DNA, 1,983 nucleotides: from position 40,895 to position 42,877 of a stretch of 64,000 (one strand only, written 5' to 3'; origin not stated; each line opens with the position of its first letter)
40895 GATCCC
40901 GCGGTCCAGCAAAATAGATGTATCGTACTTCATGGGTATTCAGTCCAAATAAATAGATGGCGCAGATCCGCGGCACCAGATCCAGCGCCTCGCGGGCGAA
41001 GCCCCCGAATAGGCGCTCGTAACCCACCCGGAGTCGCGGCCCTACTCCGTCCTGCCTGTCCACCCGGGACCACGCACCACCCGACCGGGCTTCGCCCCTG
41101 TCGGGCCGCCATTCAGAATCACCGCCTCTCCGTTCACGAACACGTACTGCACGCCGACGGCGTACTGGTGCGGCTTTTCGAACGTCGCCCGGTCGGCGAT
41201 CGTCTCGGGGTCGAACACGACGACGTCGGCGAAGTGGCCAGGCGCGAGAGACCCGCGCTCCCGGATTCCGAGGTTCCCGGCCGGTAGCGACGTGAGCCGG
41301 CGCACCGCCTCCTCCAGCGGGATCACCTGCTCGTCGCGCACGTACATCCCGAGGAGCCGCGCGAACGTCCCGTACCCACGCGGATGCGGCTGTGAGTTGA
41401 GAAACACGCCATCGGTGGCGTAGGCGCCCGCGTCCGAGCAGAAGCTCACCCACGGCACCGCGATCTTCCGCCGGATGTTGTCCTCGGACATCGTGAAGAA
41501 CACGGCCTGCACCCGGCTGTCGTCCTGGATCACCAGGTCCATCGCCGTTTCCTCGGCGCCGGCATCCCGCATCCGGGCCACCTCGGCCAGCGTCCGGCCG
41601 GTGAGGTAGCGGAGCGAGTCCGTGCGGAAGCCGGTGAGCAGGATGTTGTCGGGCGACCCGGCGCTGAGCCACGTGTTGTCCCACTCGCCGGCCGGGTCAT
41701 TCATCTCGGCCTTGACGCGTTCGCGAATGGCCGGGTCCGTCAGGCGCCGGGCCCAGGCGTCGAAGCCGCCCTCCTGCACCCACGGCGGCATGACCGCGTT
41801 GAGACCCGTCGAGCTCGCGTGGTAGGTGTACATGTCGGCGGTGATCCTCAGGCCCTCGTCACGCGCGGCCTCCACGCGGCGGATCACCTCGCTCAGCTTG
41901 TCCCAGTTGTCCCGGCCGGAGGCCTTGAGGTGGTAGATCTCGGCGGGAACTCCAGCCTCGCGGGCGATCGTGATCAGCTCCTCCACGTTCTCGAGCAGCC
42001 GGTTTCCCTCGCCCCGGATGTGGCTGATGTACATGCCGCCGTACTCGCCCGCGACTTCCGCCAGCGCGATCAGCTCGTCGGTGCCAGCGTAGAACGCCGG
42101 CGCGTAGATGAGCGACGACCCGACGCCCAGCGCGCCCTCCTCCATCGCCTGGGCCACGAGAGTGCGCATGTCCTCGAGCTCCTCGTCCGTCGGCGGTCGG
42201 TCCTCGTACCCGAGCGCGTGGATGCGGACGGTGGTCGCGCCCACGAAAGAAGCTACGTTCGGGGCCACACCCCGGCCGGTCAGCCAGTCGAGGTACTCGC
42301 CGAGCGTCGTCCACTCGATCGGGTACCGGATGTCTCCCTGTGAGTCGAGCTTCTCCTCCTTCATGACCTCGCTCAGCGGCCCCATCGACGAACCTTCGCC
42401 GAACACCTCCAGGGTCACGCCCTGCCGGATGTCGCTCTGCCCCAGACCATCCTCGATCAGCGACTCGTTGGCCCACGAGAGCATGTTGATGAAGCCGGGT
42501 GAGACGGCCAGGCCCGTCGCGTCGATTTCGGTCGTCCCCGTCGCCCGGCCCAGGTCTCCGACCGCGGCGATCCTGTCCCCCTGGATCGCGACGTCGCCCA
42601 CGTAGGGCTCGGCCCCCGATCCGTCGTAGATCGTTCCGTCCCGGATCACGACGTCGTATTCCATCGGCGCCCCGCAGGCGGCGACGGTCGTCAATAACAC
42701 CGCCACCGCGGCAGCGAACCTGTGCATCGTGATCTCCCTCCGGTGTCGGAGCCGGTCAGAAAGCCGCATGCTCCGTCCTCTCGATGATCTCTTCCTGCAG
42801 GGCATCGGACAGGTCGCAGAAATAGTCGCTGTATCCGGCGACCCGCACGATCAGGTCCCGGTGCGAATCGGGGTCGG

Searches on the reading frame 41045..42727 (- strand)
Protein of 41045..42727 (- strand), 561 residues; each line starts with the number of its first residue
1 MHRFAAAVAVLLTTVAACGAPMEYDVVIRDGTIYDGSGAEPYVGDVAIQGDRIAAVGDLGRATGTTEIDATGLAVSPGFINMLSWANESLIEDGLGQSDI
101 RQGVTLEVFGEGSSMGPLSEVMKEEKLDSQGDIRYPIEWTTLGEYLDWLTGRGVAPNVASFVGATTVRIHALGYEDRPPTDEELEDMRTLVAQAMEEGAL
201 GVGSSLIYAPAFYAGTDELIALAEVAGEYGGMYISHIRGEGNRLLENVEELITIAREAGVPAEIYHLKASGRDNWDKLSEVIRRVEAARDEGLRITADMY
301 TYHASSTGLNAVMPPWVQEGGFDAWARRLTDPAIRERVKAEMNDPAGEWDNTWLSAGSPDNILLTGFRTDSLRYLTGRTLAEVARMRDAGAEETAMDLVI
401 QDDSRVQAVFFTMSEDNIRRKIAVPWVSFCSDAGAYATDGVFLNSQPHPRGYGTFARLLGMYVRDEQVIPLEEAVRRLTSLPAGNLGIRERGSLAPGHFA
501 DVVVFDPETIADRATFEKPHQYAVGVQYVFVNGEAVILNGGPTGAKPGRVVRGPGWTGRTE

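Call 7: search_protein_families(library=ncbifam, proteins=[window:41045-42727:-])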
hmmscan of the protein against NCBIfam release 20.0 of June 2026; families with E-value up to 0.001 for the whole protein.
window:41045-42727:- (561 aa): 38 families (the best 25 are shown)
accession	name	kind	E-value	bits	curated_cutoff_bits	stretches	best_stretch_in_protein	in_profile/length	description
NF006560.0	PRK09061.1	subfamily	1.1e-66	225.2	340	2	7-313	9-303/517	amidohydrolase family protein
NF006689.0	PRK09237.1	equivalog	7.1e-13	47.9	371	1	23-108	2-90/383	amidohydrolase/deacetylase family metallohydrolase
NF005791.0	PRK07627.1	equivalog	3.9e-12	45.8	442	1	456-509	330-384/425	dihydroorotase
NF011990.0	PRK15446.2-6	subfamily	3.4e-10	39.2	233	1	459-537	315-383/390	alpha-D-ribose 1-methylphosphonate 5-triphosphate diphosphatase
NF009941.0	PRK13404.1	subfamily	4.7e-10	38.7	647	1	22-88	2-65/478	dihydropyrimidinase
TIGR03178.1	allantoinase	equivalog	1.2e-09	37.5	357.85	0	25-82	1-56/441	allantoinase AllB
TIGR02318.1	phosphono_phnM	equivalog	3e-09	36.3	390.55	1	464-509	315-360/376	phosphonate metabolism protein PhnM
NF009060.0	PRK12394.1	equivalog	3.3e-09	36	442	1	22-82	1-61/381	metallo-dependent hydrolase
NF004839.0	PRK06189.1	equivalog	6.8e-09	34.9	631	1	22-89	1-66/451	allantoinase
NF006559.0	PRK09060.1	equivalog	2e-08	33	482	1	22-81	3-60/444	dihydroorotase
NF006056.0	PRK08204.1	subfamily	2.9e-08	32.9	391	1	26-82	5-63/449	hypothetical protein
NF006845.0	PRK09357.2-6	equivalog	1e-07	31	728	0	26-86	3-64/428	dihydroorotase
NF011985.0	PRK15446.2-1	equivalog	2.1e-07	30.2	656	1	457-508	306-358/397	alpha-D-ribose 1-methylphosphonate 5-triphosphate diphosphatase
NF011987.0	PRK15446.2-3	subfamily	2.1e-07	30.1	253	1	463-511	321-369/395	alpha-D-ribose 1-methylphosphonate 5-triphosphate diphosphatase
TIGR00857.1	pyrC_multi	subfamily_domain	3.3e-07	29.6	279.05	0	464-509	327-371/412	dihydroorotase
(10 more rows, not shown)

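Call 32: search_solved_structures(query=window:41045-42727:-, max_evalue=1e-10)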
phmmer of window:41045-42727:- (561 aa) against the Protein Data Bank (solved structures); distinct sequences matched with E-value up to 1e-10: 8.
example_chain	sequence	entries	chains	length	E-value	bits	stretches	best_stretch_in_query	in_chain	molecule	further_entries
1m7j_A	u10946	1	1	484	2.4e-76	260.7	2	23-309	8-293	D-aminoacylase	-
1rjp_A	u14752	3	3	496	2.7e-76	260.6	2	23-309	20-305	D-aminoacylase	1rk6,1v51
1rjq_A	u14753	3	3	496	1.7e-75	257.9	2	23-309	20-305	D-aminoacylase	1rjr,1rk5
1v4y_A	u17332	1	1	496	7.9e-75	255.7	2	23-309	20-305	D-aminoacylase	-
3gip_A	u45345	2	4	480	6.9e-64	219.6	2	406-553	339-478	N-acyl-D-glutamate deacylase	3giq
9g5m_A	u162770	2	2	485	3.6e-60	207.3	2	23-310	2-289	Amidohydrolase family protein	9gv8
9kb1_A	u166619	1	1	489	8.3e-56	192.9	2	24-311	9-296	PpOngB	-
9kb3_A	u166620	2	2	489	6.9e-55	189.9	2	24-311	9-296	Carbohydrate de-N-acetylated protein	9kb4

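Call 38: search_solved_structures(query=window:41045-42727:-, max_evalue=1e-70, show_alignments=1)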
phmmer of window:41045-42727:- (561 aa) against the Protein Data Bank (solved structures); distinct sequences matched with E-value up to 1e-70: 4.
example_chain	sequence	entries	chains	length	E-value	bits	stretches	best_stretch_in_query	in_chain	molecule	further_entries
1m7j_A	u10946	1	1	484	2.4e-76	260.7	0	23-309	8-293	D-aminoacylase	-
1rjp_A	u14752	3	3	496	2.7e-76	260.6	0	23-309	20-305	D-aminoacylase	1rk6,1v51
1rjq_A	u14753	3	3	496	1.7e-75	257.9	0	23-309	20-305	D-aminoacylase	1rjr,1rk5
1v4y_A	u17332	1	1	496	7.9e-75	255.7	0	23-309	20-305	D-aminoacylase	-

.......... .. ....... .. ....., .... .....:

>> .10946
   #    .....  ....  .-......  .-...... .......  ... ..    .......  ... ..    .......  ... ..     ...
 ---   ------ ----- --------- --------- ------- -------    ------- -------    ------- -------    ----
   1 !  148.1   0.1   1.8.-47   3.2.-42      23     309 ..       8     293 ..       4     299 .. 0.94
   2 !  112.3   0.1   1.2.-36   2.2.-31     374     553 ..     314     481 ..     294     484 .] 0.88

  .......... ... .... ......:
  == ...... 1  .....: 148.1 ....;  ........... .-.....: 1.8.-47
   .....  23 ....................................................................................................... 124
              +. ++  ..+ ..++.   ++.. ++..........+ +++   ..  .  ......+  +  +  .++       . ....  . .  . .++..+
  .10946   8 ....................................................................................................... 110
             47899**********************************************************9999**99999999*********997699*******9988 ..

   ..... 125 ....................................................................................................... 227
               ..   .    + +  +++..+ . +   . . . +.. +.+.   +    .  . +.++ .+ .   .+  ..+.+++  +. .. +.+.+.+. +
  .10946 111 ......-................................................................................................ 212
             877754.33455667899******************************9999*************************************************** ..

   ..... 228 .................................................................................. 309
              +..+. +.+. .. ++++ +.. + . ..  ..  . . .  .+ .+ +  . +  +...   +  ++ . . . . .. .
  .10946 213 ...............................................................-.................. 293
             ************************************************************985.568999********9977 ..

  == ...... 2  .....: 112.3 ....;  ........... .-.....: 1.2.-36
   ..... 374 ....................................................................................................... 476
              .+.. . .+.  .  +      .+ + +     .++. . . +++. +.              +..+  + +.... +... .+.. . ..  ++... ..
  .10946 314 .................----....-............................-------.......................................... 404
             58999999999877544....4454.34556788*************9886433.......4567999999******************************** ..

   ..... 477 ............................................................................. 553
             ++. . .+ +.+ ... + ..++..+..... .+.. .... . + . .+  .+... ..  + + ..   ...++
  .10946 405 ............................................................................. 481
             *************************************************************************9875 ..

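Call 49: find_homologous_proteins(query=window:41045-42727:-, max_evalue=1e-30)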
Query window:41045-42727:- (561 aa): 8000 proteins with E <= 1e-30 among 8000 candidates; the best 120 are listed.
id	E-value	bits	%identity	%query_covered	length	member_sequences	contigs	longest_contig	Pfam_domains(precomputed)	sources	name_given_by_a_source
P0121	0.0e+0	1264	100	100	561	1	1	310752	PF07969.18,PF01979.27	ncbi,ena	-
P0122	0.0e+0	1158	91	100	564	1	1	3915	PF07969.18,PF01979.27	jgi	jgi:N-acyl-D-amino-acid deacylase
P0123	0.0e+0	1156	91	100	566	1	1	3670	PF07969.18,PF01979.27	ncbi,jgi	jgi:N-acyl-D-amino-acid deacylase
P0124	0.0e+0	1156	91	100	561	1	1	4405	PF07969.18,PF01979.27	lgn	-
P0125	0.0e+0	1149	91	100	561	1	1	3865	PF07969.18,PF01979.27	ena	-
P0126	0.0e+0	1149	91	100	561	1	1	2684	PF07969.18,PF01979.27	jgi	-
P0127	0.0e+0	1148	91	100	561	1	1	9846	PF07969.18,PF01979.27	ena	-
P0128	0.0e+0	1146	90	100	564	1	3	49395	PF07969.18,PF01979.27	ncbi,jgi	-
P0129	0.0e+0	1146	90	100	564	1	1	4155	PF07969.18,PF01979.27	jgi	jgi:N-acyl-D-amino-acid deacylase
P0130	0.0e+0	1146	90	100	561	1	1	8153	PF07969.18,PF01979.27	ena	-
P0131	0.0e+0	1146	90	100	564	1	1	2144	PF07969.18,PF01979.27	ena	-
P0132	0.0e+0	1144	90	100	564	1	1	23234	PF07969.18,PF01979.27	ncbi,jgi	-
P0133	0.0e+0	1144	90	99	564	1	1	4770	PF07969.18,PF01979.27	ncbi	-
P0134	0.0e+0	1142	91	100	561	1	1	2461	PF07969.18,PF01979.27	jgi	jgi:N-acyl-D-amino-acid deacylase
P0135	0.0e+0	1139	90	100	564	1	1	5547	PF07969.18,PF01979.27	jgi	-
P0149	0.0e+0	1100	87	100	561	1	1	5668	PF07969.18,PF01979.27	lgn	-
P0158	5.4e-276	935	74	99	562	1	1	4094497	PF07969.18,PF01979.27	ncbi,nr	ncbi:MAG: D-aminoacylase [Gemmatimonadota bacterium]|nr:MAG: D-aminoacylase [Gemmatimonadota bacteri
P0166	3.5e-262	889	72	98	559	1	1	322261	PF07969.18,PF01979.27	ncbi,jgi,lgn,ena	-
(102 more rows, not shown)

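Call 50: find_encoding_contigs(protein=P0121, flank=10000, max_places=2)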
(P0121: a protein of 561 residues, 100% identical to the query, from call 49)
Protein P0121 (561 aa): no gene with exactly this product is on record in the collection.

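Call 52: find_encoding_contigs(protein=P0243, flank=10000, max_places=2)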
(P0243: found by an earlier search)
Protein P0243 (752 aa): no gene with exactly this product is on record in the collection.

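Call 54: find_encoding_contigs(protein=P0158, flank=7000, max_places=1)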
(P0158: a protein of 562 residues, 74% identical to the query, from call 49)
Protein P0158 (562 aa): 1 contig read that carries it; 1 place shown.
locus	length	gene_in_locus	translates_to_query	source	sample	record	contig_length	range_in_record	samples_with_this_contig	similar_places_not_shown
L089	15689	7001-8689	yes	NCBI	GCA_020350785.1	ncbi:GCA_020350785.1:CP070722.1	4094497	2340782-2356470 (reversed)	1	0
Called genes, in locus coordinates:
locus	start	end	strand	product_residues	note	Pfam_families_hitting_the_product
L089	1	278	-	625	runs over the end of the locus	PF00933:Glyco_hydro_3, PF01915:Glyco_hydro_3_C (faint)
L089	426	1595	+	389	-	PF07075:NamZ_N, PF20732:NamZ_C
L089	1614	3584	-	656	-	PF01433:Peptidase_M1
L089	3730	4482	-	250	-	PF13489:Methyltransf_23, PF01209:Ubie_methyltran (weak), PF13847:Methyltransf_31, PF08241:Methyltransf_11, PF08242:Methyltransf_12, PF13649:Methyltransf_25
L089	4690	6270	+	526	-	PF04244:DPRP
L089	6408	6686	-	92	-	-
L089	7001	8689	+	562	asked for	PF07969:Amidohydro_3, PF01979:Amidohydro_1 (faint)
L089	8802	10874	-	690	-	PF26550:Tricorn_2nd (faint), PF07676:PD40 (weak), PF26549:Tricorn_N, PF02129:Peptidase_S15 (faint), PF20434:BD-FAE (faint), PF00326:Peptidase_S9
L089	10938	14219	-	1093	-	PF26549:Tricorn_N, PF07676:PD40 (weak), PF26549:Tricorn_N, PF26550:Tricorn_2nd, PF23381:Beta-prop_IFT122_1st (weak), PF14684:Tricorn_C1, PF14685:PDZ_Tricorn, PF03572:Peptidase_S41, +3 more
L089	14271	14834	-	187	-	PF01814:Hemerythrin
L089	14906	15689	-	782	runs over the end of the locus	PF17148:DUF5117, PF16313:DUF4953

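Call 55: find_encoding_contigs(protein=P0166, flank=7000, max_places=1)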
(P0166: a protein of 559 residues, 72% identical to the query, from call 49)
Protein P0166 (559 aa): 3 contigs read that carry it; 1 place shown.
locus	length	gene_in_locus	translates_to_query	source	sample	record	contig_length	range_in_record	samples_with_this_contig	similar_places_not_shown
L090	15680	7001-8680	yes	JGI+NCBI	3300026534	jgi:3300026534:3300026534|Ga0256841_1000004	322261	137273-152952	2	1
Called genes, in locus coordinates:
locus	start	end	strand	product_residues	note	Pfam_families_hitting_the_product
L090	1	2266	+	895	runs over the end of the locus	PF28598:PDH_E1_N, PF00456:Transketolase_N, PF17831:PDH_E1_M, PF22613:Transketolase_C_1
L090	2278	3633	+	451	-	PF00364:Biotin_lipoyl, PF25984:BSH_YknX (faint), PF25917:BSH_RND (weak), PF25919:BSH_CusB (weak), PF02817:E3_binding, PF00198:2-oxoacid_dh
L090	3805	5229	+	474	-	PF01134:GIDA (weak), PF01262:AlaDh_PNT_C (faint), PF03721:UDPG_MGDP_dh_N (faint), PF07992:Pyr_redox_2, PF12831:FAD_oxidored (weak), PF13450:NAD_binding_8 (faint), PF00070:Pyr_redox, PF02852:Pyr_redox_dim, +1 more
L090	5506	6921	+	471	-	PF02812:ELFV_dehydrog_N, PF00208:ELFV_dehydrog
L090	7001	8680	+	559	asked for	PF07969:Amidohydro_3, PF01979:Amidohydro_1 (weak)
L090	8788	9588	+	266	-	PF01553:Acyltransferase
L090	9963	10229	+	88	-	-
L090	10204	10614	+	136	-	-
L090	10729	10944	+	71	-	-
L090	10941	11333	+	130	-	PF01850:PIN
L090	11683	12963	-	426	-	PF13088:BNR_2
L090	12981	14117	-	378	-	PF00155:Aminotran_1_2, PF00266:Aminotran_5 (weak)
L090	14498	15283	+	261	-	PF14801:TrmI-like_N, PF01135:PCMT, PF08704:GCD14, PF13847:Methyltransf_31, PF08241:Methyltransf_11 (weak), PF13578:Methyltransf_24 (weak), PF13649:Methyltransf_25 (weak)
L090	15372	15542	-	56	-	-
